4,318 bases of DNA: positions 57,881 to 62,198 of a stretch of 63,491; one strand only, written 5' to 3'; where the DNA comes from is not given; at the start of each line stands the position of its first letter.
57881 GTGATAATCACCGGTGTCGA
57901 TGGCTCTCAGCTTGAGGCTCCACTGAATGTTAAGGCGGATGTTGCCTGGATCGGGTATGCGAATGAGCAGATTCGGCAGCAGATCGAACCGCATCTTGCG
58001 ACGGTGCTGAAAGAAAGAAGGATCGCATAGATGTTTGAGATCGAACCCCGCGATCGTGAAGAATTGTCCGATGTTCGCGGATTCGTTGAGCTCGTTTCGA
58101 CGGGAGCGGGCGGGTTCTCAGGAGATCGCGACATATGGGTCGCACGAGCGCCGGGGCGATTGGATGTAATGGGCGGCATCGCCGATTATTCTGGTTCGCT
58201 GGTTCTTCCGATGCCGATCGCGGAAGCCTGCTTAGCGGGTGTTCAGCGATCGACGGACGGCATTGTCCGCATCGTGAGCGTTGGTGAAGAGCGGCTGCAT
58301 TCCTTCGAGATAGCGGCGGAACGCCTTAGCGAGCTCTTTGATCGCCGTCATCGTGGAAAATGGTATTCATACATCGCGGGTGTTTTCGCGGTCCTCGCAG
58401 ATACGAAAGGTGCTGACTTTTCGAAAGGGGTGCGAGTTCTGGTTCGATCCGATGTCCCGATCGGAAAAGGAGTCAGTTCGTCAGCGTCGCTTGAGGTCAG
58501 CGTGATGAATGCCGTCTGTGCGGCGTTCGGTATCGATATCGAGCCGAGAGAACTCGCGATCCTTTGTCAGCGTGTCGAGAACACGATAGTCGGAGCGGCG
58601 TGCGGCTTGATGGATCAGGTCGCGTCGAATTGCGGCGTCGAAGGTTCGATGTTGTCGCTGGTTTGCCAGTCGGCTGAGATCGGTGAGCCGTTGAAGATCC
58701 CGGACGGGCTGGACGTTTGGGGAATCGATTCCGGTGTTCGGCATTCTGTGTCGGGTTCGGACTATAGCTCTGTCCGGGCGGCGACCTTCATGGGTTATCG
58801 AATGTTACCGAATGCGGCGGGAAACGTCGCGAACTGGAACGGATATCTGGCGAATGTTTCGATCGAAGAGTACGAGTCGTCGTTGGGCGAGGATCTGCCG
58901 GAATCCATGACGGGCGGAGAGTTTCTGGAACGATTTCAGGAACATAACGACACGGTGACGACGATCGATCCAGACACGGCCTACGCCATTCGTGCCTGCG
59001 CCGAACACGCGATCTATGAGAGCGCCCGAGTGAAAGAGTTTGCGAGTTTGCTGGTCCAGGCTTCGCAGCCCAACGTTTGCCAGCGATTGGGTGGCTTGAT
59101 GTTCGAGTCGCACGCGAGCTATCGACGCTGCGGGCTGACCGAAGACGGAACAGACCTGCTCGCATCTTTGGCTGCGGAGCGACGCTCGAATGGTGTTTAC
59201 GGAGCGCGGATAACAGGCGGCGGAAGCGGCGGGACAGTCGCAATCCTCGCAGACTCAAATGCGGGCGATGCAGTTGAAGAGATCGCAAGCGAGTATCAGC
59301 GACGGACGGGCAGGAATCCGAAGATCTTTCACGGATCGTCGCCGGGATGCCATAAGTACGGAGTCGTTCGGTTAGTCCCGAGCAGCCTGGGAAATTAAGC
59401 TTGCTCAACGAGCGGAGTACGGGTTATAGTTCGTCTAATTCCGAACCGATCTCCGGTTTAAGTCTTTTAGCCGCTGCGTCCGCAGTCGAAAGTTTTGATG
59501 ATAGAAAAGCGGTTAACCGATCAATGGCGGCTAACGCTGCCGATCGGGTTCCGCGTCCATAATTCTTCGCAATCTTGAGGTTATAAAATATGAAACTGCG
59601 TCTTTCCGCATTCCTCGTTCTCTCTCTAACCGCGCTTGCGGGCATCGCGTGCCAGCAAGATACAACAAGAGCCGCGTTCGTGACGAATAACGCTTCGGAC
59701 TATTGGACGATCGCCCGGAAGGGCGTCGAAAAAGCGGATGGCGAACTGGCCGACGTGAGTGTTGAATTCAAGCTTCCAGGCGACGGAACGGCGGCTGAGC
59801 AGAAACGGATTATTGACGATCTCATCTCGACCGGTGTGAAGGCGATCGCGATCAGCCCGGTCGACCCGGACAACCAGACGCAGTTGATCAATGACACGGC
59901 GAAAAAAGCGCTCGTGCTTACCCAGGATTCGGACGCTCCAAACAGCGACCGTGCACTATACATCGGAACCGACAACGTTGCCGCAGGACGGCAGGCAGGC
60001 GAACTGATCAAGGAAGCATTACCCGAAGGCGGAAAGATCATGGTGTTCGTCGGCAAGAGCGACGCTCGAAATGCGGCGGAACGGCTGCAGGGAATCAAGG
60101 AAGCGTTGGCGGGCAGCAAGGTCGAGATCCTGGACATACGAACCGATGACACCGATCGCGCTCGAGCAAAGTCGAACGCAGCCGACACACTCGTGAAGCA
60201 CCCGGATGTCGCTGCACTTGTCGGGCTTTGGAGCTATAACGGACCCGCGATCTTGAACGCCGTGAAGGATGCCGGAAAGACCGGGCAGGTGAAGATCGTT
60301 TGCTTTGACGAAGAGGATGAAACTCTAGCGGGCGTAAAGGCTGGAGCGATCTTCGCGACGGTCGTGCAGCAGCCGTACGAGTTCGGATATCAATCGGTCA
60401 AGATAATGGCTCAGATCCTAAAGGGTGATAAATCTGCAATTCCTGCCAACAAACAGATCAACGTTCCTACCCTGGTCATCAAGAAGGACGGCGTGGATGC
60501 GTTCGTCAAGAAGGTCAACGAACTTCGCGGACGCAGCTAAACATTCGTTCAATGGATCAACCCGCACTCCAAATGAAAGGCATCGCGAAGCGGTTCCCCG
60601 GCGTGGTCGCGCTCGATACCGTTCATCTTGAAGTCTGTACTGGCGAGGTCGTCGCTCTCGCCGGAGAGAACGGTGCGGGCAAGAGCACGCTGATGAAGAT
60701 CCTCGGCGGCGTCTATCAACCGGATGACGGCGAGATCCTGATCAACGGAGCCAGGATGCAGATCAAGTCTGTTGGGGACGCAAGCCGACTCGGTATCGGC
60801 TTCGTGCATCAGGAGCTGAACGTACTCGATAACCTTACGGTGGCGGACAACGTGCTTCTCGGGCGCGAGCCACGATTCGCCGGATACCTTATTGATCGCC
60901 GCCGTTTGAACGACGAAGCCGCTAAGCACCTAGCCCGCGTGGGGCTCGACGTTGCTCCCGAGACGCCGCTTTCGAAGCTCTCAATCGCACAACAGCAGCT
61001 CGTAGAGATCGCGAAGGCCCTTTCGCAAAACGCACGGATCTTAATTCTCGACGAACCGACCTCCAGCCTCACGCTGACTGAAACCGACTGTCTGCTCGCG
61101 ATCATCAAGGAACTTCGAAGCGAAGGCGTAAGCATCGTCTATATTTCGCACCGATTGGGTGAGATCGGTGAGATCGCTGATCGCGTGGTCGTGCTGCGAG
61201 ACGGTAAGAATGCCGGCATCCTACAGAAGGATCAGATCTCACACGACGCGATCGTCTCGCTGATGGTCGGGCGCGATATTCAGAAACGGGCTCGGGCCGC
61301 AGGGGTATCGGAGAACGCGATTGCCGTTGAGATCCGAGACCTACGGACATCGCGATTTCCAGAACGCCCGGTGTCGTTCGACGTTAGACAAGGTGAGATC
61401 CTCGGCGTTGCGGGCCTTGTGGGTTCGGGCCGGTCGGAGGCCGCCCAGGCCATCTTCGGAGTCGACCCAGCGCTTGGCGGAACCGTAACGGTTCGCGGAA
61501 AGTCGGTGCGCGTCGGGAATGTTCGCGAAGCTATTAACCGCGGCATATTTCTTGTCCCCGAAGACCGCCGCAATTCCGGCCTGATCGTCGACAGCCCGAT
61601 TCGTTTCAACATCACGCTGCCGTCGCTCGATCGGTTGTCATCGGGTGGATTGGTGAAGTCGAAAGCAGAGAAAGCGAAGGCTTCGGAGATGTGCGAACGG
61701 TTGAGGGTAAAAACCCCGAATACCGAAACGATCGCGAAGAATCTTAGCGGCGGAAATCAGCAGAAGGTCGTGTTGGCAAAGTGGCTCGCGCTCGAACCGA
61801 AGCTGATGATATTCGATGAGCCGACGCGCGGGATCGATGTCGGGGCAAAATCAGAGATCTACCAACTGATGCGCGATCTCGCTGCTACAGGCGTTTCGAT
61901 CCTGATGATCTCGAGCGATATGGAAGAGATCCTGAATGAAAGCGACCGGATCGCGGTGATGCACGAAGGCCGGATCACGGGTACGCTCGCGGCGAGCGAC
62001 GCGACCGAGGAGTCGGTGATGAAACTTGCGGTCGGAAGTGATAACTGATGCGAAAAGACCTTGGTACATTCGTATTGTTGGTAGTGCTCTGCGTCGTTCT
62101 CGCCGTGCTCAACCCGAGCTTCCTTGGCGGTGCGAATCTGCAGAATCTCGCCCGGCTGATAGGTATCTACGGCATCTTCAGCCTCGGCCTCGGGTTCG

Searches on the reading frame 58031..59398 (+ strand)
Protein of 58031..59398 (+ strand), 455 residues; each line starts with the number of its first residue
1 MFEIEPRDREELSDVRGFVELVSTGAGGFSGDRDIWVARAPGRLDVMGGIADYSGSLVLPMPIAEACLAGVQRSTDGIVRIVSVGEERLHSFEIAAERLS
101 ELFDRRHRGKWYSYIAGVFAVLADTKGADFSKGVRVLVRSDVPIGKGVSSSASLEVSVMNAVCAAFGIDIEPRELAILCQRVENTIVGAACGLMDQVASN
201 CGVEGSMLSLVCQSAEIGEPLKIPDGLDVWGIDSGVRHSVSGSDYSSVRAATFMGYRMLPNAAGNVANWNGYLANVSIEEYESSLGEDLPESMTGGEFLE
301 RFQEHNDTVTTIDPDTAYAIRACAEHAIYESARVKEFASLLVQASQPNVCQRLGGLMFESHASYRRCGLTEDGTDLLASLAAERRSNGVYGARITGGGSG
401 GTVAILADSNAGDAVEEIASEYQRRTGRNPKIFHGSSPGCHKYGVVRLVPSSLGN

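Call 63: search_protein_families(library=pfam, proteins=[window:58031-59398:+], max_evalue=0.00001)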
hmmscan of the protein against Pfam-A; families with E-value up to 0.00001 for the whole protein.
window:58031-59398:+ (455 aa): 3 families
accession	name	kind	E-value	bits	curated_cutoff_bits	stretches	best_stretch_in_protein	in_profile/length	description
PF00288.32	GHMP_kinases_N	-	2.2e-18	66.7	22.3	1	114-202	2-86/87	GHMP kinases N terminal domain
PF08544.19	GHMP_kinases_C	-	4e-07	30.8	21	1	352-421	12-81/85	GHMP kinases C terminal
PF10509.15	GalKase_gal_bdg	-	8.4e-07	28.9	23.1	1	31-72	8-48/49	Galactokinase galactose-binding signature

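Call 64: find_homologous_proteins(query=window:58031-59398:+, max_evalue=1e-20)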
Query window:58031-59398:+ (455 aa): 7994 proteins with E <= 1e-20 among 8000 candidates; the best 120 are listed.
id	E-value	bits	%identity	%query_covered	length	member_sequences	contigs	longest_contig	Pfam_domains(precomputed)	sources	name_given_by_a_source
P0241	0.0e+0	1013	100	100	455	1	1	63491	PF10509.16,PF00288.33,PF08544.19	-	-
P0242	1.5e-242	824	83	99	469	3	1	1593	PF10509.16,PF00288.33,PF08544.19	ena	-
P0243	1.1e-238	811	80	99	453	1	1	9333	PF10509.16,PF00288.33,PF08544.19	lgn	-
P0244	1.7e-227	774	77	99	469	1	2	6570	PF10509.16,PF00288.33,PF08544.19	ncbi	-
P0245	1.9e-217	741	76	98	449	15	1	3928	PF10509.16,PF00288.33,PF08544.19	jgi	jgi:L-arabinokinase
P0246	1.0e-202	692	71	99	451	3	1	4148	PF10509.16,PF00288.33,PF08544.19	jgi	-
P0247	3.0e-198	678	69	99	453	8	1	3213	PF10509.16,PF00288.33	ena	-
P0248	3.2e-194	664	66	99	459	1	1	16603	PF10509.16,PF00288.33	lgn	-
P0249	5.0e-192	657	66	99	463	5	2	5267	PF10509.16,PF00288.33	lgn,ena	-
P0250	7.5e-190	650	64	99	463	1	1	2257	PF10509.16,PF00288.33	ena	-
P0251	3.1e-177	608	67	89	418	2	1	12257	PF00288.33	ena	-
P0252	3.1e-148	513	55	100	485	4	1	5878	PF10509.16,PF00288.33,PF08544.19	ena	-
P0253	2.5e-145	503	53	98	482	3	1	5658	PF10509.16,PF00288.33,PF08544.19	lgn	-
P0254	1.6e-144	501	51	98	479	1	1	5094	PF10509.16,PF00288.33,PF08544.19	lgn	-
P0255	3.2e-144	499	52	98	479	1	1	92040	PF10509.16,PF00288.33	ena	-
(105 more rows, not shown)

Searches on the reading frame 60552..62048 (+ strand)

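Call 63: search_protein_families(library=pfam, proteins=[window:60552-62048:+], max_evalue=0.00001)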
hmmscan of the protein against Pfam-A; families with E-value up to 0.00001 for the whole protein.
window:60552-62048:+ (498 aa): 3 families
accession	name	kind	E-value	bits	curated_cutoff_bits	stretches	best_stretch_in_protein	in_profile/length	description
PF00005.33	ABC_tran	-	3.1e-54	183.7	25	2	21-171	1-137/137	ABC transporter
PF13304.12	AAA_21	-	4.5e-14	53.7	27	0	393-452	233-295/304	AAA domain, putative AbiEii toxin, Type IV TA system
PF09818.15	ABC_ATPase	-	6.7e-06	25.8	23.2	0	437-475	212-251/283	P-loop domain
